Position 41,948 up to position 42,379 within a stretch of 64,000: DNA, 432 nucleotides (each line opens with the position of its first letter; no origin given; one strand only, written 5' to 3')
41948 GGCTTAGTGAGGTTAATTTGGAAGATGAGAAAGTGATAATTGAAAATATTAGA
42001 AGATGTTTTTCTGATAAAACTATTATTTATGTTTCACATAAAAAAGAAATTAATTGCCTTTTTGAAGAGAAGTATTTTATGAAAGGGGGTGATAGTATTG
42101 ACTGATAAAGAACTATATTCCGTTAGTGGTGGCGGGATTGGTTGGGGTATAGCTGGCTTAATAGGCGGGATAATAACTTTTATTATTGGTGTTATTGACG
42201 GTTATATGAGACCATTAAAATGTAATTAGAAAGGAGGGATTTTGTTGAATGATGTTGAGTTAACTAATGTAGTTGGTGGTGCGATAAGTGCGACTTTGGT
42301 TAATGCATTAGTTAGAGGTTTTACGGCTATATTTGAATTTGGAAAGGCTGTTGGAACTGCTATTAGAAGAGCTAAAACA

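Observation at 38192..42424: Unannotated two-peptide double-glycine-leader bacteriocin locus (amidase, C39-ABC exporter and two tandem precursor peptides)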

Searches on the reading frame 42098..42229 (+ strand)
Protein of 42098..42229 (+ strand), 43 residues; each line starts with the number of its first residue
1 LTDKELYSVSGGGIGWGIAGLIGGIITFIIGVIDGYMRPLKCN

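Call 3: search_protein_families(library=pfam, proteins=[window:42098-42229:+], max_evalue=1)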
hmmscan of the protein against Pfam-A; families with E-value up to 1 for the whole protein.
window:42098-42229:+ (43 aa): 1 family
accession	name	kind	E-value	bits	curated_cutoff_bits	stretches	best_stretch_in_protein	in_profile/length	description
PF13190.11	PDGLE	-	0.041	14.1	27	1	10-36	70-98/102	PDGLE domain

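Call 4: search_protein_families(library=ncbifam, proteins=[window:42098-42229:+], max_evalue=1)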
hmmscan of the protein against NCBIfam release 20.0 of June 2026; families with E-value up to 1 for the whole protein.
window:42098-42229:+ (43 aa): 2 families
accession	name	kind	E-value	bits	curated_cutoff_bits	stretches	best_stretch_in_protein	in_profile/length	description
TIGR03949.1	bact_IIb_cerein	subfamily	4.7e-06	26.3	21.5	1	1-32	4-36/45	class IIb bacteriocin, lactobin A/cerein 7B family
NF038034.1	lactGbeta_entB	subfamily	4.9e-05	23.5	37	1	2-36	2-36/38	lactococcin G-beta/enterocin 1071B family bacteriocin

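Call 22: search_protein_families(library=ncbifam, alignment_id=A3, max_evalue=0.01)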
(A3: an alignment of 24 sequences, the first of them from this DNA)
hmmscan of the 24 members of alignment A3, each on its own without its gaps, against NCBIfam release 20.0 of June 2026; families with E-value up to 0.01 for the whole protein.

A. member 1, seq(43 aa): 2 families
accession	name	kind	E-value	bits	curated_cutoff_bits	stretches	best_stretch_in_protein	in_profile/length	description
TIGR03949.1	bact_IIb_cerein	subfamily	4.7e-06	26.3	21.5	1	1-32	4-36/45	class IIb bacteriocin, lactobin A/cerein 7B family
NF038034.1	lactGbeta_entB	subfamily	4.9e-05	23.5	37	1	2-36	2-36/38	lactococcin G-beta/enterocin 1071B family bacteriocin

B. families by the number of members that match (of 24 scanned): 6 families
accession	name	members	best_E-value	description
TIGR03949.1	bact_IIb_cerein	21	5.4e-07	class IIb bacteriocin, lactobin A/cerein 7B family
NF038034.1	lactGbeta_entB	16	7.3e-07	lactococcin G-beta/enterocin 1071B family bacteriocin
TIGR01847.1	bacteriocin_sig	3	0.00042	bacteriocin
NF033214.1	ComC_Streptocco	1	0.0053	competence-stimulating peptide ComC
NF038167.1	cyan_ocin_like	1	0.0055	CTB family bacteriocin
NF038035.1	lactGalph_entA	1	0.006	lactococcin G-alpha/enterocin 1071A family bacteriocin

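Call 52: find_homologous_proteins(query=A3, max_evalue=0.001)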
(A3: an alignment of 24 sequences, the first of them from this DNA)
Query A3 (24 sequences) (43 aa, profile of the alignment): 540 proteins with E <= 0.001 among 2598 candidates; the best 120 are listed.
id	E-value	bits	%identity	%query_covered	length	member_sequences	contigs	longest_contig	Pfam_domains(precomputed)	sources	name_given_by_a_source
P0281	1.7e-17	81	60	100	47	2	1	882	-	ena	-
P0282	2.3e-17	81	60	100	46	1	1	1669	-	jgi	-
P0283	3.2e-17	80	47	100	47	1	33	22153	-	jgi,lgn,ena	jgi:lactobin A/cerein 7B family class IIb bacteriocin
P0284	3.5e-17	80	51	100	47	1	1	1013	-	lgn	-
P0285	6.4e-17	79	42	100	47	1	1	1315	-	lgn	-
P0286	1.1e-16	78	49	100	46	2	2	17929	-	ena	-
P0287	1.3e-16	78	51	100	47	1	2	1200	-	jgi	-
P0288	1.7e-16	78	53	100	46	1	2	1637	-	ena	-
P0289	1.8e-16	78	53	100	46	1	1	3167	-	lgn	-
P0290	1.8e-16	78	44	100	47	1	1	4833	-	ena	-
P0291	2.2e-16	77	58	100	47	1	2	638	-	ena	-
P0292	2.5e-16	77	47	100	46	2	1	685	-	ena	-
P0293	2.8e-16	77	44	100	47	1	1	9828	-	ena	-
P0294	2.8e-16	77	60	100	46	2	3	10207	-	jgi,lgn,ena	jgi:lactobin A/cerein 7B family class IIb bacteriocin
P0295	3.1e-16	77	44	100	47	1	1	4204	-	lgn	-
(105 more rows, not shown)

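Call 74: predict_structure(alignment_id=A6)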
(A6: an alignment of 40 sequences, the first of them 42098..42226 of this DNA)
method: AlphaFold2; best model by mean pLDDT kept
length: 43 residues; sequences in the alignment: 40
mean_pLDDT: 81.1   pTM: 0.44
mean pLDDT of the five models: 81.1, 79.3, 78.9, 78.2, 77.8
residues with pLDDT >= 90: 16; 70-90: 14; 50-70: 13; < 50: 0
segments of 3 or more residues with pLDDT < 50: none
pLDDT, mean of each block of 10 residues (from residue 1): 63 83 96 87 67
secondary structure, 60 per line:
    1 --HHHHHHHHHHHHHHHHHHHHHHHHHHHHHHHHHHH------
elements in order: H3-37

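Call 78: search_dna_similar(query=window:42098-42226:+, collection=plasmids, mode=protein, max_evalue=1, max_rows=10)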
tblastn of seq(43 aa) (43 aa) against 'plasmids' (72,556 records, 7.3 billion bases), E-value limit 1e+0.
No match.
